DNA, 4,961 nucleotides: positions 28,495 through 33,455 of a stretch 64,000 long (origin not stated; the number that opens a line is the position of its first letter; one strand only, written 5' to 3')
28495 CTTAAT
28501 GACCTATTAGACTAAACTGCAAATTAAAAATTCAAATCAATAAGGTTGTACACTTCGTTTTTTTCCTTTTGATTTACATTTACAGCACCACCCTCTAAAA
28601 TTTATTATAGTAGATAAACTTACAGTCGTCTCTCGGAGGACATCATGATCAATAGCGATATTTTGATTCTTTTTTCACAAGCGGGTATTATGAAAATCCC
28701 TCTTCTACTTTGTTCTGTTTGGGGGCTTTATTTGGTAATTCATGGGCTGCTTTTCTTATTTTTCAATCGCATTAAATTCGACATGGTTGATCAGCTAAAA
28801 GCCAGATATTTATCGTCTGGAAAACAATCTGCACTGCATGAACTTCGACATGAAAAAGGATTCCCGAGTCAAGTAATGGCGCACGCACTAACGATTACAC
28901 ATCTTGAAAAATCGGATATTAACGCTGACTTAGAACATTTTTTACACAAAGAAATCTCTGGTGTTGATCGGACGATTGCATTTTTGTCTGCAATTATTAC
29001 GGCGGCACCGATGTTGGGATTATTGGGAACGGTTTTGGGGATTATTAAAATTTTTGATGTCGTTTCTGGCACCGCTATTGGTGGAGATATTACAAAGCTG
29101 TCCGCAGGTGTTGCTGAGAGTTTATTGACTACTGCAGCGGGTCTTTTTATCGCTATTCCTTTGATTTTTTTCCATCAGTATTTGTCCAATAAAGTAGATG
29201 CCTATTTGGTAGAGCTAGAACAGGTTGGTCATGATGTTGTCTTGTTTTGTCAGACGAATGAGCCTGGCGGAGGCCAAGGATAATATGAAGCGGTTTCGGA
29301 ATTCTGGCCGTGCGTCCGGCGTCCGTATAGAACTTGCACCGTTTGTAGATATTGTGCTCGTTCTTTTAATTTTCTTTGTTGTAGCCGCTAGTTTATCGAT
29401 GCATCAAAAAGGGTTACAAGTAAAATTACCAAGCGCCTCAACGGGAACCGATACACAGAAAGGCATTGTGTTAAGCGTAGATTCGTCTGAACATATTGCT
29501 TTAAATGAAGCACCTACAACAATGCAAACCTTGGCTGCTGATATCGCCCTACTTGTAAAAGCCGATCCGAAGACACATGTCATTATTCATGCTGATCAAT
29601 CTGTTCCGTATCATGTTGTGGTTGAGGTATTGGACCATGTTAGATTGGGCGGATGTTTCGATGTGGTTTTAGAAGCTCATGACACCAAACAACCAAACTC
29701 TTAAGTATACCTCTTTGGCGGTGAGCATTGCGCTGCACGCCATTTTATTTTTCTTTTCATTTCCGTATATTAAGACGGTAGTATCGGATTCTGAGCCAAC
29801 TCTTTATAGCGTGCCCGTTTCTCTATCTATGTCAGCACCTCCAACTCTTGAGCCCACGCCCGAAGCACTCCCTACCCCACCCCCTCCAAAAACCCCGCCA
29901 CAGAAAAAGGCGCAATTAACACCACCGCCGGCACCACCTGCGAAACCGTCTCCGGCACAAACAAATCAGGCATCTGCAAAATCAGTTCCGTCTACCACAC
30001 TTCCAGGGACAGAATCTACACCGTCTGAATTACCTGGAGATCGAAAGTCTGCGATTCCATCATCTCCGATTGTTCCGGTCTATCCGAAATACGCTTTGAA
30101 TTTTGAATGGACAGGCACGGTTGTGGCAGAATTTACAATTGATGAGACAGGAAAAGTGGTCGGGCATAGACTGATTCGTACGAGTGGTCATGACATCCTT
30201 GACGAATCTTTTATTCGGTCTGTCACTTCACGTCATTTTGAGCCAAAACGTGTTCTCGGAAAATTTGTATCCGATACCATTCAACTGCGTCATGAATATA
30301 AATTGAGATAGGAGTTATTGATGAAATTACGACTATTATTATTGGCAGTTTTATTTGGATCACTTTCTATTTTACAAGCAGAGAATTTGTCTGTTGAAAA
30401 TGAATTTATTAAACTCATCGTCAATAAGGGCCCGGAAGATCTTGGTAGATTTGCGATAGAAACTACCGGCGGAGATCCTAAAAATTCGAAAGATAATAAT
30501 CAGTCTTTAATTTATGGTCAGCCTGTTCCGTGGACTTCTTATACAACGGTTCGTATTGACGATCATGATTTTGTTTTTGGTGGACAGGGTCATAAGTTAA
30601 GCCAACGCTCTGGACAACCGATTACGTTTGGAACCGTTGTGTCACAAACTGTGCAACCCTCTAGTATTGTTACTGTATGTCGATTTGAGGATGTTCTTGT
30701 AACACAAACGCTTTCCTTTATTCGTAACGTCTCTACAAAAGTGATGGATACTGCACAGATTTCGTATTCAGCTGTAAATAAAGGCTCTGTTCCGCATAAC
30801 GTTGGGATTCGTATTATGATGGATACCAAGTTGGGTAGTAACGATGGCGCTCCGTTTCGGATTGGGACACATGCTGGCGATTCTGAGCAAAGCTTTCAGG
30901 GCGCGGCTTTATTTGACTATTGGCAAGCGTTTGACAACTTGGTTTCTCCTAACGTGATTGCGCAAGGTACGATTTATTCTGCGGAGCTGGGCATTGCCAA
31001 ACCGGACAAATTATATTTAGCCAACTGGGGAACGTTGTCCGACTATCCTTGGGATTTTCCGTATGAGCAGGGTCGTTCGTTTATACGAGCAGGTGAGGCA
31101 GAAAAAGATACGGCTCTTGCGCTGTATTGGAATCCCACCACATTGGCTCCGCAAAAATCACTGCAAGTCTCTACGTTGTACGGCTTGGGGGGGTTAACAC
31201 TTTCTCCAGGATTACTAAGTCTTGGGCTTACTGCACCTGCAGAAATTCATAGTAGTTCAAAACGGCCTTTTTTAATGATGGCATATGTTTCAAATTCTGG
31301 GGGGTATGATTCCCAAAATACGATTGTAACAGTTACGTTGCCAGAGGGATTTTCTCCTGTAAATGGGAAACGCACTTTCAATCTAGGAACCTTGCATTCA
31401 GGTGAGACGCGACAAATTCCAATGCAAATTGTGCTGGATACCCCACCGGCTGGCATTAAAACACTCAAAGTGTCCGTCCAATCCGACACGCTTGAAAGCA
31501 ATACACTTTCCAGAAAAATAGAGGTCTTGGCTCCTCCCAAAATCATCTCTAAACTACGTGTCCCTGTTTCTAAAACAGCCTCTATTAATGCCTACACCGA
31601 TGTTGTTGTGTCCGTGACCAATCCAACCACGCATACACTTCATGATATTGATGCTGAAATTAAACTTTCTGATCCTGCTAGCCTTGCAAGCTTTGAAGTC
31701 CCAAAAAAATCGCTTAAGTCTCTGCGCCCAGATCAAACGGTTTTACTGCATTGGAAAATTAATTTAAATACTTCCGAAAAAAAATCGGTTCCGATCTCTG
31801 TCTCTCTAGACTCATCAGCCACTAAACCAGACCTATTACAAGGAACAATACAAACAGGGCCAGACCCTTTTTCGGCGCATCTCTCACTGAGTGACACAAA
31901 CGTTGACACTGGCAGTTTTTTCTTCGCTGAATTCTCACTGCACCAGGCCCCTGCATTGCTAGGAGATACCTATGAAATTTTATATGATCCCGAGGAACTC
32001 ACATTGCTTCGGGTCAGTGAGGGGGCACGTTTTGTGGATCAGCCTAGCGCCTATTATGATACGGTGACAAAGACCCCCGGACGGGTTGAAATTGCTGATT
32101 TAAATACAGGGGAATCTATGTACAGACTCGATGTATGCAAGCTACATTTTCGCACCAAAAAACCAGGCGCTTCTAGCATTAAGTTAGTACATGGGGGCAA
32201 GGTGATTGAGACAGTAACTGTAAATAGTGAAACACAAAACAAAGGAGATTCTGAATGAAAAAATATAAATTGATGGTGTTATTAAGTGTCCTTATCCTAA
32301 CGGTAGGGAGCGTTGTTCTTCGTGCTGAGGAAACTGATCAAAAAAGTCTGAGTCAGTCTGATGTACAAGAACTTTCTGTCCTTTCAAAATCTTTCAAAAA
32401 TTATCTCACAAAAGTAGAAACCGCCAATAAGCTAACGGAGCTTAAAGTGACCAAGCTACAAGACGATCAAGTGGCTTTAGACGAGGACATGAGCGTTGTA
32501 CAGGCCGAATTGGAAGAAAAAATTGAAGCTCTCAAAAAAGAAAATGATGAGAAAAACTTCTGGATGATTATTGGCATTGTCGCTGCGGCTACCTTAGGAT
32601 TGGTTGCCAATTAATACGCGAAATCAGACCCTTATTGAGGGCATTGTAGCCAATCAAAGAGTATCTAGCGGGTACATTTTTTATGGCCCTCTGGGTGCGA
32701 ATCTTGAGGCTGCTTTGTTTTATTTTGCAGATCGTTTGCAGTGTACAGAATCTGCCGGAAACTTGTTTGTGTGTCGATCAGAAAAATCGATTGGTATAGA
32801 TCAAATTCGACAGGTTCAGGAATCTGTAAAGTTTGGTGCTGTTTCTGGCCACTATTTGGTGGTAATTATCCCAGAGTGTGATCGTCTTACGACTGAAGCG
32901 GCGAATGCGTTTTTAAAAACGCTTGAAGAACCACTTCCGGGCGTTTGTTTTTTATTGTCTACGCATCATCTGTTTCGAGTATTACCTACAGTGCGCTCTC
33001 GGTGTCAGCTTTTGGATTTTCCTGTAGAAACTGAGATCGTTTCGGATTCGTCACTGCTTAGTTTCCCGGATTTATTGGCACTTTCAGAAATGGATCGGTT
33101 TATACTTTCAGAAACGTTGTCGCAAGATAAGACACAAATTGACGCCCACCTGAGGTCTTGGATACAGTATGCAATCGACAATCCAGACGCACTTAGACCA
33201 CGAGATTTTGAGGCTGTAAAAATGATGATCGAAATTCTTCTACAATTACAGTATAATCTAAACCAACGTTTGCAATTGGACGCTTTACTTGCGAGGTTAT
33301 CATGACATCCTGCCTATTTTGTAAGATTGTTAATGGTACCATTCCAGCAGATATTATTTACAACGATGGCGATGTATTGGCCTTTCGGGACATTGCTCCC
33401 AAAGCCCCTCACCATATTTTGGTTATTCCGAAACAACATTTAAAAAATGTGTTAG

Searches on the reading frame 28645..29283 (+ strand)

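Call 22: search_protein_families(library=pfam, proteins=[window:28645-29283:+], max_evalue=0.001)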
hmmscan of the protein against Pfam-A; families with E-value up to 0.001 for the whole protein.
window:28645-29283:+ (212 aa): 1 family
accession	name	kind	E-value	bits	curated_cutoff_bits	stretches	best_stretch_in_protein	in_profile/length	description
PF01618.21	MotA_ExbB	-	1.4e-25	89.9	22.9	1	77-192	9-126/127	MotA/TolQ/ExbB proton channel family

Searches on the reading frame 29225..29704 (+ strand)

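Call 23: search_protein_families(library=pfam, proteins=[window:29225-29704:+], max_evalue=0.001)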
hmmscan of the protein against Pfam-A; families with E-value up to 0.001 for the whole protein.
window:29225-29704:+ (159 aa): 1 family
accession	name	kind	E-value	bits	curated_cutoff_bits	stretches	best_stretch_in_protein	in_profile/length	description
PF02472.21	ExbD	-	1.5e-26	93.4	25.4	1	33-151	6-125/128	Biopolymer transport protein ExbD/TolR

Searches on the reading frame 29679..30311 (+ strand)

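Call 23: search_protein_families(library=pfam, proteins=[window:29679-30311:+], max_evalue=0.001)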
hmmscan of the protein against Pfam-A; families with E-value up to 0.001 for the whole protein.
window:29679-30311:+ (210 aa): 2 families
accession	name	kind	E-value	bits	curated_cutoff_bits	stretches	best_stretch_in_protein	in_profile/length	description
PF03544.19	TonB_C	-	1.3e-12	48.4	24.6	1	133-209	3-79/79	Gram-negative bacterial TonB protein C-terminal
PF13103.11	TonB_2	-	0.00016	22.2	22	1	147-189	27-69/85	TonB C terminal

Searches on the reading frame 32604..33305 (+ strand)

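Call 23: search_protein_families(library=pfam, proteins=[window:32604-33305:+], max_evalue=0.001)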
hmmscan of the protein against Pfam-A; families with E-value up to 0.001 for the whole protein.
window:32604-33305:+ (233 aa): 1 family
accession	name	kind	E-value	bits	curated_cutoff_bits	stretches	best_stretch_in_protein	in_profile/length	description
PF13177.12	DNA_pol3_delta2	-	2.1e-29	103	27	1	57-140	75-158/161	DNA polymerase III, delta subunit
